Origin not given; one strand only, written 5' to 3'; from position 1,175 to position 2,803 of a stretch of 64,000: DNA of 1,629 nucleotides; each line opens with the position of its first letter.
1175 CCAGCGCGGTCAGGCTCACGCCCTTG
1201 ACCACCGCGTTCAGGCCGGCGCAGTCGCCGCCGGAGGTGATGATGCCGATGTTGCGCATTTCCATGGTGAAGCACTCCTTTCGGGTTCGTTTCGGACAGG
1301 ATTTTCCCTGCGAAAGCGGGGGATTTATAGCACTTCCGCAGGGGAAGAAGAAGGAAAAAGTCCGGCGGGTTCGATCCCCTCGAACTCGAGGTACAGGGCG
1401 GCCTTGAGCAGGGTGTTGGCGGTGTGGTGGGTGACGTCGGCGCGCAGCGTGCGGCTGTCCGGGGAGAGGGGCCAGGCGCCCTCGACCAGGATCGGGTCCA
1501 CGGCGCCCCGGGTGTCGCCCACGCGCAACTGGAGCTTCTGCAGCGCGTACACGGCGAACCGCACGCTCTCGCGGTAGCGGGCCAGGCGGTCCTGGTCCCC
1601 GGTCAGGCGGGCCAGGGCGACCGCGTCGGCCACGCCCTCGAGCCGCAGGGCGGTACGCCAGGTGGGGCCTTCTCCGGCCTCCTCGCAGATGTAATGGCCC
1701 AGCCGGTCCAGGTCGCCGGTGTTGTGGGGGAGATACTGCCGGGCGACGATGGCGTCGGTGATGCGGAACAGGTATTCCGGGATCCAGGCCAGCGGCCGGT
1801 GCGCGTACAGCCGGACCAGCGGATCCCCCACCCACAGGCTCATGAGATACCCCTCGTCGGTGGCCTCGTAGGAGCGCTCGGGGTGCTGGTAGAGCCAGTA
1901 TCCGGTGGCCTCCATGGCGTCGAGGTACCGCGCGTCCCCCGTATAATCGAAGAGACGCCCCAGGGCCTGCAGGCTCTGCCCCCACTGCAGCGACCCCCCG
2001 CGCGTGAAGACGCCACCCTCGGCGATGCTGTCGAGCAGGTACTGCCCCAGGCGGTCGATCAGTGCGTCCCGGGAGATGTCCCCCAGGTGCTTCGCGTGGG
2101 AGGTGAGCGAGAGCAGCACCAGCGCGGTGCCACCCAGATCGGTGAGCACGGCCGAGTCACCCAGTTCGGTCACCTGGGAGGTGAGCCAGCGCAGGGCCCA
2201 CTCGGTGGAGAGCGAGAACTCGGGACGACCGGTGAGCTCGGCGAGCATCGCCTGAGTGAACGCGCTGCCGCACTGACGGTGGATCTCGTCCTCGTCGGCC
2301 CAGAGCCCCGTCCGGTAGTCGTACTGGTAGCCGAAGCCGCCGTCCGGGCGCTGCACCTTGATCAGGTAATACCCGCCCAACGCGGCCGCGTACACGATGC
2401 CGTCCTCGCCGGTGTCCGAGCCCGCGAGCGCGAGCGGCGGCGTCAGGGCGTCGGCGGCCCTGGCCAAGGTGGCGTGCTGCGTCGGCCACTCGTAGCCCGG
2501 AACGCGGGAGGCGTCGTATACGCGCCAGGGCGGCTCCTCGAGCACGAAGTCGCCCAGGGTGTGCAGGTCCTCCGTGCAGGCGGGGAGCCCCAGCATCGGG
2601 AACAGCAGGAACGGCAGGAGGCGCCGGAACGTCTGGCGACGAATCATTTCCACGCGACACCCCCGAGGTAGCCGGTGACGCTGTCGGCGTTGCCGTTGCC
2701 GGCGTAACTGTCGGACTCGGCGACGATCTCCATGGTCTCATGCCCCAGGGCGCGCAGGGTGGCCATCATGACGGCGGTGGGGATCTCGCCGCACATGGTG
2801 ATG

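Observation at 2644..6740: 3.2-kb low-GC island embedded in a Memo-family gene, flanked by ~120-bp imperfect direct repeats that carry a purifying-selection signature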

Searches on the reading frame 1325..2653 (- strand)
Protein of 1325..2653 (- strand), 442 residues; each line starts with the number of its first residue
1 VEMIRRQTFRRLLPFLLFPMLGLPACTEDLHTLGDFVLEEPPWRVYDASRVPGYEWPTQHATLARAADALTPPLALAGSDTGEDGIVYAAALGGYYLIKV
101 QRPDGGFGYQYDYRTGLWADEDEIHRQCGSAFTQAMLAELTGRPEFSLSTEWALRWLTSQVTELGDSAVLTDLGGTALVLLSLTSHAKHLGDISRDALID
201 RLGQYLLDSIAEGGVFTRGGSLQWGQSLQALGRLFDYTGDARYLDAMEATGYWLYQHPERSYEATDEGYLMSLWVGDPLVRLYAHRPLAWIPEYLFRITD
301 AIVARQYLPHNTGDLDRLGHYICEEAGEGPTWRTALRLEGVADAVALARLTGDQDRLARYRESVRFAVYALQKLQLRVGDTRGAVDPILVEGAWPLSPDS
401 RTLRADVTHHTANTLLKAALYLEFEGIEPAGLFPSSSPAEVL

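Call 8: search_protein_families(library=ncbifam, proteins=[window:1325-2653:-], max_evalue=0.1)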
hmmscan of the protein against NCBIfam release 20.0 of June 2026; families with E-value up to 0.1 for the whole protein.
window:1325-2653:- (442 aa): 1 family
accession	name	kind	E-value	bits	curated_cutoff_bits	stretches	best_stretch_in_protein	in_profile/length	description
NF040850.1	Trm14_Thcoccales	equivalog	0.093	11.6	480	0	340-372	265-295/365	tRNA (guanine(6)-N2)-methyltransferase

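Call 9: search_protein_families(library=pfam, proteins=[window:1325-2653:-], max_evalue=0.1)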
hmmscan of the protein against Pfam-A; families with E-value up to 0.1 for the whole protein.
window:1325-2653:- (442 aa): 0 families

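Call 12: find_encoding_contigs(protein=window:1325-2653:-, flank=10000, max_places=10)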
Protein window:1325-2653:- (442 aa): no gene with exactly this product is on record in the collection.

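Call 13: find_related_loci(query=window:1325-2653:-, collection=genome_contigs, flank=10000)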
Query window:1325-2653:- (442 aa) in genome_contigs; peptide patterns used: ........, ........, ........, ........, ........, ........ (x = any residue, [..] = any of these).
54 stretches matched a pattern; 1 encode a relative of the query (tblastn E <= 1e-3); 1 distinct loci.
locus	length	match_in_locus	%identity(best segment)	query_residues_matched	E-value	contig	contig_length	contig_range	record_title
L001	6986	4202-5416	77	25-428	0e+0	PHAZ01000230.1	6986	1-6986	MAG: Deltaproteobacteria bacterium HGW-Deltaproteobacteria-22 08E140C01_z5_2013_Ig3399_v2_scaffold_5931, whole genome sh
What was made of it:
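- Tried and rejected: The genome_contigs scan gave only one relative, L001 (call 13).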
